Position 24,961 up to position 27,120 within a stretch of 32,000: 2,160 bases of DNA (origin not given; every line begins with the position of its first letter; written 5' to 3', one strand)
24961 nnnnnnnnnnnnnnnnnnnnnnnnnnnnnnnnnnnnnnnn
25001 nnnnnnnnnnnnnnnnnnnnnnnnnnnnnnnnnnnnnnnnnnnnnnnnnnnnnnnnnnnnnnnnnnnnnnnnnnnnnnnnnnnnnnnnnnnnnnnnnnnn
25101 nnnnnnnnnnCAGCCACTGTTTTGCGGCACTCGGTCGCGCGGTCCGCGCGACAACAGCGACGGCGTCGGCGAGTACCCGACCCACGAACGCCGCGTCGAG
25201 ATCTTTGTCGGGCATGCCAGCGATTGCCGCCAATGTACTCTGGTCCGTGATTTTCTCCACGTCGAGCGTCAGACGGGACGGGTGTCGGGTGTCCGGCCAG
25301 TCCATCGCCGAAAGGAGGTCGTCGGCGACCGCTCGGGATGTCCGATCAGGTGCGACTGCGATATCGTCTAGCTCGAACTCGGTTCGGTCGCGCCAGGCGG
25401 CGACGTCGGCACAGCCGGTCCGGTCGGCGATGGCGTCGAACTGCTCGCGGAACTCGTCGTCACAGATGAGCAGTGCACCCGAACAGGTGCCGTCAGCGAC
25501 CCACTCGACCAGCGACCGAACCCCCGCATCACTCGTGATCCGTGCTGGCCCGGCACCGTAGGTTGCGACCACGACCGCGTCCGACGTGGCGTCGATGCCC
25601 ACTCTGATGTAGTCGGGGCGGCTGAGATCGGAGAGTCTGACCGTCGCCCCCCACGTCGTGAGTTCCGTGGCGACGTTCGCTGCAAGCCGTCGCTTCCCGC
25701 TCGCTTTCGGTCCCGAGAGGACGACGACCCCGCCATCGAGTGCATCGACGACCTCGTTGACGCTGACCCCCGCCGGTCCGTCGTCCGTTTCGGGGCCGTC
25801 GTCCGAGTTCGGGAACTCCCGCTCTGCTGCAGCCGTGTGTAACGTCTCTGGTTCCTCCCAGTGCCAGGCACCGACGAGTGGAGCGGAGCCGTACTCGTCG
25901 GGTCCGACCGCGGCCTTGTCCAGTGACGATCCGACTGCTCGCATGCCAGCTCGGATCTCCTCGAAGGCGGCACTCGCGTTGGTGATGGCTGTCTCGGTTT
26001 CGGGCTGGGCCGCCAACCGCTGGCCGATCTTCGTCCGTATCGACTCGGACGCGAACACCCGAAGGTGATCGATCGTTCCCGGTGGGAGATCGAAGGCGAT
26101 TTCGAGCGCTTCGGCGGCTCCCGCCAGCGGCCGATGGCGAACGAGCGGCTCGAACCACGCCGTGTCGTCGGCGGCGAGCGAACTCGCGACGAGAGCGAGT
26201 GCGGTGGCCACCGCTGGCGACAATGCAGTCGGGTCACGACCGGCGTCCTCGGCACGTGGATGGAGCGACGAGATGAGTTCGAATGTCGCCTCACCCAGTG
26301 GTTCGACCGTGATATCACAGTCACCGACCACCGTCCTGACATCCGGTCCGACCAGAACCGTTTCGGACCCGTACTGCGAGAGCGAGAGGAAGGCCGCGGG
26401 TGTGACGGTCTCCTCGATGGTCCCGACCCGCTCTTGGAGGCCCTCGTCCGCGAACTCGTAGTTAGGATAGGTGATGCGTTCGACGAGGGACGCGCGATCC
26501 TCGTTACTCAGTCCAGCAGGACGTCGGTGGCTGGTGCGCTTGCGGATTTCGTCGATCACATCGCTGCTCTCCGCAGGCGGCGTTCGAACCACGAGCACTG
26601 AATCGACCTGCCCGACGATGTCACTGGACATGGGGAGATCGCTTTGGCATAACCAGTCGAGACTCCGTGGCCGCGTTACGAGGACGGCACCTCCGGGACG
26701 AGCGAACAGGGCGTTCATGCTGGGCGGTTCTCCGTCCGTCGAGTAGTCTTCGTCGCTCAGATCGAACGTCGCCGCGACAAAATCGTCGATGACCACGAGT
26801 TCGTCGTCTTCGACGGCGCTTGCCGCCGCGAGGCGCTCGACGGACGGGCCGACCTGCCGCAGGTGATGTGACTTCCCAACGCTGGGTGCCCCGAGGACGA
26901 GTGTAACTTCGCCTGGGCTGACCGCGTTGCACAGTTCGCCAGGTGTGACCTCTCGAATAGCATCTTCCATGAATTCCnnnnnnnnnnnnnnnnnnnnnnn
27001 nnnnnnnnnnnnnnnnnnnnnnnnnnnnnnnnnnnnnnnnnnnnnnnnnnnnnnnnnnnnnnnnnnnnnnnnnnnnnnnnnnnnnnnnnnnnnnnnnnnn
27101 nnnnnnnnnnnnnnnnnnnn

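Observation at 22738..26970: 1410-aa tandem P-loop NTPase with a previously unfamiliar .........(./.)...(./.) helical repeat: STAND/NLR-like sensor candidate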

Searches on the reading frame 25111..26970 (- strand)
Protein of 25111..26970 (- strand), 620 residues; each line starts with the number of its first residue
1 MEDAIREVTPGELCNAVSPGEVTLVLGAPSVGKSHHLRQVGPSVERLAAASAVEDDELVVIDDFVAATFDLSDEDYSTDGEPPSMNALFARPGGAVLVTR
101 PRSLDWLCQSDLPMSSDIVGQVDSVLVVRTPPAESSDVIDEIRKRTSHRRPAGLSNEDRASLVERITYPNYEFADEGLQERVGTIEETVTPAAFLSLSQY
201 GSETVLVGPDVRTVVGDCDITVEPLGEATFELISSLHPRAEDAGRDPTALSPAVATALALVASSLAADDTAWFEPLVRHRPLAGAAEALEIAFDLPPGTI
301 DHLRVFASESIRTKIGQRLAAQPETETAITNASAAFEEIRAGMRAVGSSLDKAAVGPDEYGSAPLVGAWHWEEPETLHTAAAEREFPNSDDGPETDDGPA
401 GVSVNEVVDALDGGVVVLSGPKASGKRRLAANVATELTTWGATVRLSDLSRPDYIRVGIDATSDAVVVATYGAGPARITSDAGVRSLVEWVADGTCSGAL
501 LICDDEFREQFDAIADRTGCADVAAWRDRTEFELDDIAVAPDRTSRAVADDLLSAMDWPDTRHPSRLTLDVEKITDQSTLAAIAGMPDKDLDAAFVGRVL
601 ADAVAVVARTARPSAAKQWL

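Call 35: predict_structure(alignment_id=A4)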
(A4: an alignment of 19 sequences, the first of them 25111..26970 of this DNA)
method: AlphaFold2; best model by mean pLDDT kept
length: 620 residues; sequences in the alignment: 19
mean_pLDDT: 63.5   pTM: 0.50
mean pLDDT of the five models: 63.5, 61.0, 61.0, 49.2, 45.5
residues with pLDDT >= 90: 14; 70-90: 265; 50-70: 145; < 50: 196
segments of 3 or more residues with pLDDT < 50: 71-86, 131-176, 178-200, 243-248, 363-400, 443-461, 519-525, 536-542, 561-577, 611-620
pLDDT, mean of each block of 10 residues (from residue 1): 64 84 78 71 74 82 69 37 55 84 72 59 77 44 40 41 32 44 40 42 73 77 75 77 47 86 91 88 82 85 88 88 79 87 88 74 43 33 30 35 73 78 63 58 49 35 63 55 71 75 73 63 49 55 67 63 41 48 62 70 65 40
secondary structure, 60 per line:
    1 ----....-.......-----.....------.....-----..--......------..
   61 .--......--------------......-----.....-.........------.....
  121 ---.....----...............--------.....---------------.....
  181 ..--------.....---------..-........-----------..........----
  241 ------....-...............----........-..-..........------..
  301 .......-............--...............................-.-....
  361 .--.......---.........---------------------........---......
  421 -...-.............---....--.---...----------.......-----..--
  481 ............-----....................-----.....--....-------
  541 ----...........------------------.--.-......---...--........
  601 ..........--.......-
elements in order: E5-8 H10-16 E22-26 H33-37 H47-52 E59-61 H64-69 H84-89 E95-99 H101-109 H116-120 E124-128 H133-147 H156-160 H176-182 H191-195 H208-215 H227-236 H247-250 H252-266 H271-278 H283-292 H299-307 H309-320 H323-353 H357-361 H364-370 H374-382 H404-411 E415-420 H426-438 E442-445 E465-471 H481-492 E498-504 H505-517 H523-527 E530-533 H545-555 H579-584 H593-610 H613-619
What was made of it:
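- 26581..26970 (-): N-terminal compact alpha/beta P-loop-like domain (aa 1-130). The AlphaFold2 model shows alternating strands and helices with block pLDDT mostly 55-84 (call 35).
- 25891..26358 (-): Helical linker domain (aa 205-360). It contains the superfamily-invariant LDLPPGT motif (aa 293-299, nt 26074-26094), a long helix at 323-353, and the most hydrophobic stretch of the protein (aa 249-267, nt 26170-26226). AlphaFold2 block pLDDT 74-91 for residues 251-360 (73-77 for 205-240; one dip to 47 at 241-250) (call 35).
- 25291..25761 (-): Central P-loop (NOD-like) module (aa 404-560). AlphaFold2 shows five strands alternating with helices (call 35).
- On STAND NTPase superfamily: The alignment is ambiguous and the model is poor there, with segments below pLDDT 50 at 536-542, 561-577 and 611-620 (call 35).
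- On Clp/Hsp100 tandem AAA+: Domain 1 is about 130 residues (call 35).
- There are two P-loop domains with a long helix between them (call 35).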

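Call 37: search_protein_representatives(alignment_id=A4)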
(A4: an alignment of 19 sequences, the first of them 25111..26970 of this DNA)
Query: 19 sequences, 624 profile positions. Proteins with E-value up to 0.001 (for the whole library): 67; up to 1e-10: 54; up to 1e-30: 14. The best 67 are listed.
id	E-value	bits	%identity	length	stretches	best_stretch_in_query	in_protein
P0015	0.0e+00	1069.8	-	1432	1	1-624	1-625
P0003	1.1e-298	1008.8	-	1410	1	1-624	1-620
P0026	2.7e-284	961.3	-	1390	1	1-624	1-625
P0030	2.3e-85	304.2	-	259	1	1-216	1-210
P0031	1.9e-79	284.6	-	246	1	195-418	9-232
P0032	1.5e-52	195.7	-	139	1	502-618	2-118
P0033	1.4e-41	159.5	-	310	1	1-158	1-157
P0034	2.0e-40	155.7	-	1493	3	3-258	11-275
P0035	1.5e-36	142.9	-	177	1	59-167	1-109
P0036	6.6e-36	140.8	-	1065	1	4-540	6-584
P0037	1.6e-34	136.2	-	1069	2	2-241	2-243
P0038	8.5e-34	133.8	-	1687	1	19-543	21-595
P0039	1.1e-33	133.5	-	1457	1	19-544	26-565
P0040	1.9e-32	129.4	-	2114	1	9-544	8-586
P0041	4.5e-30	121.5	-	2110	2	277-541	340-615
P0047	2.6e-28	115.7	-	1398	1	8-507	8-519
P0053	1.0e-25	107.1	-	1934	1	22-541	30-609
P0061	2.1e-20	89.6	-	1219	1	22-510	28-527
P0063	3.4e-20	88.9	-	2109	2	271-554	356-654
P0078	9.2e-13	64.3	-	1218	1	66-537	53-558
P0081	2.8e-09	52.8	-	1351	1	22-504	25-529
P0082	3.9e-09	52.4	-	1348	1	14-502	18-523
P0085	1.1e-06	44.3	-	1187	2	282-450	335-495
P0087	7.4e-06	41.5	-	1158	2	23-112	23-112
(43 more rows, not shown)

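Call 40: fold_search(model_id=the predicted structure, library=pdb)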
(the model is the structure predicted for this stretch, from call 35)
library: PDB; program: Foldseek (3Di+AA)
matches with E <= 10: 775; with E <= 0.001: 3
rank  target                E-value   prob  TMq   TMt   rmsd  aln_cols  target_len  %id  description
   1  6w6e_A                1.1e-04  0.96  0.19  0.17  29.1       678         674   15  The Mycobacterium tuberculosis ClpB disaggregase hexamer structure with a locally refined ClpB middle domain and a Dna (released 2021-05-26)
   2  6n8t_A                1.9e-04  0.91  0.18  0.14  29.5       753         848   11  Hsp104DWB closed conformation (released 2019-01-02)
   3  5vy9_A                2.1e-04  0.91  0.18  0.14  29.5       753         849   11  S. cerevisiae Hsp104:casein complex, Middle Domain Conformation (released 2017-07-19)
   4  6qs4_D                1.5e-03  0.80  0.17  0.17  28.6       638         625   12  Two-Step Activation Mechanism of the ClpB Disaggregase for Sequential Substrate Threading by the Main ATPase Motor. (released 2019-07-03)
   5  6azy                  2.1e-03  0.63  0.17  0.14  25.2       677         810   12  Crystal structure of Hsp104 R328M/R757M mutant from Calcarisporiella thermophila (released 2018-10-03)
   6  7uiy_D                3.0e-03  0.69  0.19  0.20  28.8       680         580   11  ClpAP complex bound to ClpS N-terminal extension, class IIIa (released 2022-10-26)
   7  6dju_A                3.8e-03  0.51  0.15  0.16  27.5       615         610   16  Mtb ClpB in complex with ATPgammaS and casein, Conformer 1 (released 2018-09-26)
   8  9ri9_B                6.3e-03  0.77  0.16  0.12  19.9       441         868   13  Cryo-EM structure of the tomato NRC3 hexameric resistosome (released 2025-07-23)
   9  6uqe_B                6.6e-03  0.54  0.18  0.19  27.4       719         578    9  ClpA/ClpP Disengaged State bound to RepA-GFP (released 2020-04-22)
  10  6mdp_A                7.7e-03  0.51  0.14  0.17  23.9       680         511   11  The D1 and D2 domain rings of NSF engaging the SNAP-25 N-terminus within the 20S supercomplex (focused refinement on D (released 2018-09-19)
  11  9bji_F                7.7e-03  0.44  0.14  0.18  25.4       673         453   12  Cryo-EM structure of apo NVL (released 2026-01-21)
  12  3j9k_A                1.1e-02  0.85  0.17  0.11  22.2       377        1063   12  Structure of Dark apoptosome in complex with Dronc CARD domain (released 2015-02-25)
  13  7uiw_A                1.1e-02  0.51  0.17  0.18  24.1       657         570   10  ClpAP complex bound to ClpS N-terminal extension, class IIb (released 2022-11-09)
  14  7uiv_E                1.4e-02  0.51  0.19  0.20  26.6       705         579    9  ClpAP complex bound to ClpS N-terminal extension, class IIa (released 2022-11-09)
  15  5vy9_C                1.4e-02  0.33  0.15  0.13  26.2       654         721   10  S. cerevisiae Hsp104:casein complex, Middle Domain Conformation (released 2017-07-19)
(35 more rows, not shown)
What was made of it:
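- On Clp/Hsp100 tandem AAA+: Foldseek TM-scores are 0.14-0.19 (call 40).
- The top Foldseek hits for the N-half are ClpB, Hsp104 and ClpA (E 1e-4 to 3e-3; call 40). TM-scores are 0.14-0.19 and rmsd about 29 A (call 40).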

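Call 42: search_protein_families(library=pfam, alignment_id=A7, max_evalue=0.01)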
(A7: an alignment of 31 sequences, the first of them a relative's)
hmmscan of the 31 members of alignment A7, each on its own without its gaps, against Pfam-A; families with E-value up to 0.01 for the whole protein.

A. member 1, P0034 (1493 aa): 3 families
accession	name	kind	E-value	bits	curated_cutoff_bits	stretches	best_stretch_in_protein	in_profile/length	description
PF13521.12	AAA_28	-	0.00034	21.3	27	0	32-69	3-40/164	AAA domain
PF13191.12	AAA_16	-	0.0034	18.4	32.6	0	478-513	15-52/167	AAA ATPase domain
PF20720.3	nSTAND3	-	0.0072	16.5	27.2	0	478-549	10-77/155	Novel STAND NTPase 3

B. families by the number of members that match (of 31 scanned): 51 families (the first 25 are shown)
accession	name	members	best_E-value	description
PF13191.12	AAA_16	22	9.5e-07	AAA ATPase domain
PF20720.3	nSTAND3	19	1.6e-08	Novel STAND NTPase 3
PF25199.1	nSTAND_NTPase5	17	2.9e-07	Novel STAND NTPase 5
PF13481.12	AAA_25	12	2.6e-05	AAA domain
PF13401.12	AAA_22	11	5.5e-06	AAA domain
PF00004.35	AAA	10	4e-07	ATPase family associated with various cellular activities (AAA)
PF13604.12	AAA_30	10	2.6e-05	AAA domain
PF13245.12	AAA_19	4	0.0013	AAA domain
PF20703.3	nSTAND1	3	0.0023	Novel STAND NTPase 1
PF02367.23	TsaE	3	0.0033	Threonylcarbamoyl adenosine biosynthesis protein TsaE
PF13671.12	AAA_33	3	0.0037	AAA domain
PF01637.24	ATPase_2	2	3.9e-05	ATPase domain predominantly from Archaea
PF14846.11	DUF4485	2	0.00048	Domain of unknown function (DUF4485)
PF03266.21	NTPase_1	2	0.0023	NTPase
PF00005.33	ABC_tran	2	0.0031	ABC transporter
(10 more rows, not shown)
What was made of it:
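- Pfam on 31 distant relatives: AAA_16 in 22, nSTAND3 in 19 (best 1.6e-8) and nSTAND_NTPase5 in 17 (call 42).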

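Call 50: find_homologous_proteins(query=A7, max_evalue=0.00001)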
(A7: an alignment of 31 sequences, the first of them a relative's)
Query A7 (31 sequences) (1493 aa, profile of the alignment): 4 proteins with E <= 0.00001 among 8000 candidates.
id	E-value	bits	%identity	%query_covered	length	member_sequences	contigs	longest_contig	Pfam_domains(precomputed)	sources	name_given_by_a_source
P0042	0.0e+0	1243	29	55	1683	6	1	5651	-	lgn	-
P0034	0.0e+0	1242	100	100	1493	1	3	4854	-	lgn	-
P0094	0.0e+0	1071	53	100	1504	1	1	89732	-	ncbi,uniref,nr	ncbi:arsenical pump-driving ATPase [Halorubrum vacuolatum]|uniref:Uncharacterized protein n=1 Tax=Ha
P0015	2.0e-98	349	31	16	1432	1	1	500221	-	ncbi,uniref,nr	ncbi:hypothetical protein [Natrinema salsiterrestre]|uniref:Uncharacterized protein n=1 Tax=Natrinem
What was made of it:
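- Tried and rejected: That search was largely wasted (call 50).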

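Call 51: find_encoding_contigs(protein=P0094, flank=10000, max_places=3)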
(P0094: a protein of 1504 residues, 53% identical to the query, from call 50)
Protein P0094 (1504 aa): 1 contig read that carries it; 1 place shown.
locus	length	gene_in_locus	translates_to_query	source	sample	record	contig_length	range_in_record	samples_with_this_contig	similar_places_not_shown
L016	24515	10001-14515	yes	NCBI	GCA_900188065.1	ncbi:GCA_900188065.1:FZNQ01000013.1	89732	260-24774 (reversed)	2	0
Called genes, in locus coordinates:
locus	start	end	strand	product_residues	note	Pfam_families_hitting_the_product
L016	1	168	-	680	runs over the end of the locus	PF04312:DUF460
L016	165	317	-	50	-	-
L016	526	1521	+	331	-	PF03401:TctC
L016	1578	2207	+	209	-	PF07331:TctB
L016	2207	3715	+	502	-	PF01970:TctA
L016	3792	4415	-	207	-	PF23922:DUF7261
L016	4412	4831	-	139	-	PF23923:DUF7262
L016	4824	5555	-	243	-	PF23924:DUF7263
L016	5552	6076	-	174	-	PF23928:DUF7266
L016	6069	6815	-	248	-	PF23960:DUF7289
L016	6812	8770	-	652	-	PF00482:T2SSF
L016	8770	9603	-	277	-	PF00437:T2SSE (weak)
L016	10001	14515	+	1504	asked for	-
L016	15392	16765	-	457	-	-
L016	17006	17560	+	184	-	-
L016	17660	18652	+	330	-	PF25943:DUF7983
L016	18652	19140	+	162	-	-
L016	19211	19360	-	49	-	PF25207:DUF7837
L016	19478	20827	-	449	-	PF05626:DUF790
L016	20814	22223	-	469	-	PF18458:XPB_DRD, PF00270:DEAD, PF04851:ResIII, PF16203:ERCC3_RAD25_C, PF00271:Helicase_C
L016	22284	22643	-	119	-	-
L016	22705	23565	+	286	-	PF26458:DUF8137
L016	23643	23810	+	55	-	-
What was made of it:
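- There is no arsenic-resistance context (call 51).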

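Call 54: search_protein_families(library=pfam, proteins=[P0036, P0061, P0078, P0085, P0087, P0081, P0082, P0047], max_evalue=0.001)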
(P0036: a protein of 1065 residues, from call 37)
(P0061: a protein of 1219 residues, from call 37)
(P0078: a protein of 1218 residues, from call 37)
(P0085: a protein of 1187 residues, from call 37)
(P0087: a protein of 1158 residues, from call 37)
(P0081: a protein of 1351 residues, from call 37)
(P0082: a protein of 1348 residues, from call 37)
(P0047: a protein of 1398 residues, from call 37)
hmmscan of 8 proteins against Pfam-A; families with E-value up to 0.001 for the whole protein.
P0036 (1065 aa): 2 families
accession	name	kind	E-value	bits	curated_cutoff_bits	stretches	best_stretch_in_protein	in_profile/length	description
PF13191.12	AAA_16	-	0.00019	22.4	32.6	0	449-483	21-55/167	AAA ATPase domain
PF00004.35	AAA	-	0.00074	20.4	21.2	0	455-504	1-50/131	ATPase family associated with various cellular activities (AAA)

P0061 (1219 aa): 3 families
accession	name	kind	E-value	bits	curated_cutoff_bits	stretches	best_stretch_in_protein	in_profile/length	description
PF20720.3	nSTAND3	-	2e-05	24.8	27.2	0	427-486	15-70/155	Novel STAND NTPase 3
PF13191.12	AAA_16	-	0.00023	22.1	32.6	0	422-457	17-52/167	AAA ATPase domain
PF25199.1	nSTAND_NTPase5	-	0.00026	21.3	34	1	423-476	35-87/145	Novel STAND NTPase 5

P0078 (1218 aa): 5 families
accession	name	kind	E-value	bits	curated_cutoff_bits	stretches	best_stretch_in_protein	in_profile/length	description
PF20720.3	nSTAND3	-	1.7e-06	28.3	27.2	1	423-470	8-54/155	Novel STAND NTPase 3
PF13604.12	AAA_30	-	2.6e-05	24.5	27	1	420-477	5-63/191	AAA domain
PF00004.35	AAA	-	3.3e-05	24.8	21.2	1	435-471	1-37/131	ATPase family associated with various cellular activities (AAA)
PF01656.29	CbiA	-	0.0001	22.7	25.4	1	439-547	6-54/125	CobQ/CobB/MinD/ParA nucleotide binding domain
PF25199.1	nSTAND_NTPase5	-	0.00018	21.8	34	1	425-465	34-75/145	Novel STAND NTPase 5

P0085 (1187 aa): 4 families
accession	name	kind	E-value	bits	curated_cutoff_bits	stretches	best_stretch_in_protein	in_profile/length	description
PF01637.24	ATPase_2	-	3.9e-05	24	33.2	1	452-498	10-56/225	ATPase domain predominantly from Archaea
PF13191.12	AAA_16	-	6.2e-05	24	32.6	1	451-497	10-57/167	AAA ATPase domain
PF20720.3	nSTAND3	-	7.5e-05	22.9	27.2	0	461-517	16-72/155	Novel STAND NTPase 3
PF25199.1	nSTAND_NTPase5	-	0.00039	20.7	34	0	457-550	36-133/145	Novel STAND NTPase 5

P0087 (1158 aa): 1 family
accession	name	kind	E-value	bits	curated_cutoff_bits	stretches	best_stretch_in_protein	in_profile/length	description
PF13401.12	AAA_22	-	0.00098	19.9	27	0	448-503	5-62/130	AAA domain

P0081 (1351 aa): 9 families
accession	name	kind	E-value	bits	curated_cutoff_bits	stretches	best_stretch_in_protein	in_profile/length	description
PF13191.12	AAA_16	-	9.5e-07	29.9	32.6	1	423-467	12-57/167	AAA ATPase domain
PF25199.1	nSTAND_NTPase5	-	1e-05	25.8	34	1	423-469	25-77/145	Novel STAND NTPase 5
PF13555.12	AAA_29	-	2.2e-05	24.6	27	0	432-451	22-39/61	P-loop containing region of AAA domain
PF13401.12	AAA_22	-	3.6e-05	24.5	27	0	431-471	2-42/130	AAA domain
PF20720.3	nSTAND3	-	7.8e-05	22.8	27.2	0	427-465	10-48/155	Novel STAND NTPase 3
PF02492.25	cobW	-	0.00012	22.2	20.7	1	437-532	3-91/180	CobW/HypB/UreG, nucleotide-binding domain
PF00437.27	T2SSE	-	0.00048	19.3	24.9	1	401-463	110-171/370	Type II/IV secretion system protein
PF13238.12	AAA_18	-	0.00052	20.9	29.4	0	438-539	2-86/128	AAA domain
PF13481.12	AAA_25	-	0.00062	19.9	27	0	420-467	19-65/195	AAA domain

P0082 (1348 aa): 5 families
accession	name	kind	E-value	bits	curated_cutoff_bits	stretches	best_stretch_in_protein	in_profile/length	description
PF13191.12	AAA_16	-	2e-06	28.9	32.6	0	425-473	18-63/167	AAA ATPase domain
PF25199.1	nSTAND_NTPase5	-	1.3e-05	25.5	34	1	427-465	38-77/145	Novel STAND NTPase 5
PF13481.12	AAA_25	-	0.00036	20.7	27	0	419-449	22-52/195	AAA domain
PF13401.12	AAA_22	-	0.00045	21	27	0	429-481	4-59/130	AAA domain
PF20720.3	nSTAND3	-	0.00081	19.5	27.2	0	21-40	15-34/155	Novel STAND NTPase 3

P0047 (1398 aa): 1 family
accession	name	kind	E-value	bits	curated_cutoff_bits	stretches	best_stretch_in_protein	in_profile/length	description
PF20720.3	nSTAND3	-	0.0003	21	27.2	0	426-536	15-127/155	Novel STAND NTPase 3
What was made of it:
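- On STAND NTPase superfamily: Of eight distant relatives examined in detail, one passes the nSTAND3 cut-off (28.3 against 27.2), and only over the P-loop (call 54).
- Pfam hits in the relatives mostly cover only the P-loop and mostly fall below the gathering score (call 54).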

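Call 63: list_cluster_members(proteins=[P0036, P0038, P0040, P0041, P0053, P0063, P0081, P0085, P0047, P0061])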
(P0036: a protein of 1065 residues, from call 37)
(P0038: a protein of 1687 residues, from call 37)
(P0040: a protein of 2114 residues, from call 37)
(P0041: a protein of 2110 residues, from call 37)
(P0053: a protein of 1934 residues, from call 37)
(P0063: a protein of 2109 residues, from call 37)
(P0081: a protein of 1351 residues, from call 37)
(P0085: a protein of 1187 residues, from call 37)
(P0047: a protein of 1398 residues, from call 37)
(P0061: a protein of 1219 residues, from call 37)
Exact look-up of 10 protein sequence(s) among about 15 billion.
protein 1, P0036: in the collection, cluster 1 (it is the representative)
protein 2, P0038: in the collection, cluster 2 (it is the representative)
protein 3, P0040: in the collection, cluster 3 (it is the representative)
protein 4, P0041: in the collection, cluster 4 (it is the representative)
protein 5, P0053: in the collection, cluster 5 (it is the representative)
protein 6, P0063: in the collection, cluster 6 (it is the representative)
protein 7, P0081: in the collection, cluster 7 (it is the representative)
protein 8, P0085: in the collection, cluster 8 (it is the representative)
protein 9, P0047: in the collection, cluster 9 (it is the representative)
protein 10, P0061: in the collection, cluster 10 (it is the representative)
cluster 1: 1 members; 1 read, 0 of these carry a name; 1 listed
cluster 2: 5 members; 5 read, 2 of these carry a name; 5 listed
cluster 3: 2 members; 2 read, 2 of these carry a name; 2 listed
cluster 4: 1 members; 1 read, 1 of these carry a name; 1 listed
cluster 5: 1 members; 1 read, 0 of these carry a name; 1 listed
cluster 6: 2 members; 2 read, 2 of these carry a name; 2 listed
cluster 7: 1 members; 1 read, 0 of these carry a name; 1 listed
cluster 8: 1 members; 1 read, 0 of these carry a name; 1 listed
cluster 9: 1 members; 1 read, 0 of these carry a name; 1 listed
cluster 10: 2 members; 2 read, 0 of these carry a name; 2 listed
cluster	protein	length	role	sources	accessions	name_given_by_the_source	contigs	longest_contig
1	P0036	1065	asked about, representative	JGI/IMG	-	-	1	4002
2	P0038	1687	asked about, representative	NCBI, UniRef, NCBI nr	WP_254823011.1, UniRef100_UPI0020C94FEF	hypothetical protein [Haloglomus halophilum] | hypothetical protein n=1 Tax=Haloglomus halophilum TaxID=2962672 RepID=UPI0020C94FEF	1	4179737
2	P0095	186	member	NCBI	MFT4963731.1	MAG: hypothetical protein ACI9PP_001008, partial [Halobacteriales archaeon]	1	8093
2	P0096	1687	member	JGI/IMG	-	-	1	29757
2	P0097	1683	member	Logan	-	-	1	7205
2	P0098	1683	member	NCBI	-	-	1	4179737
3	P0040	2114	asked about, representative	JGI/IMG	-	hypothetical protein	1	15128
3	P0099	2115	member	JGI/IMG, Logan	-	hypothetical protein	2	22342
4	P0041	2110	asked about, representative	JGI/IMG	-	hypothetical protein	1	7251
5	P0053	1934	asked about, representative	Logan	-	-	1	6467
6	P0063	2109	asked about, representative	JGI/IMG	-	hypothetical protein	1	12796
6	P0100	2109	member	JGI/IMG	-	hypothetical protein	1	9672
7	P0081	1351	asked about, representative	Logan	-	-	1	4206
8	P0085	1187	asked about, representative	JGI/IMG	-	-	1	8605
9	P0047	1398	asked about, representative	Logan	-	-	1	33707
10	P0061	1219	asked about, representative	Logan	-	-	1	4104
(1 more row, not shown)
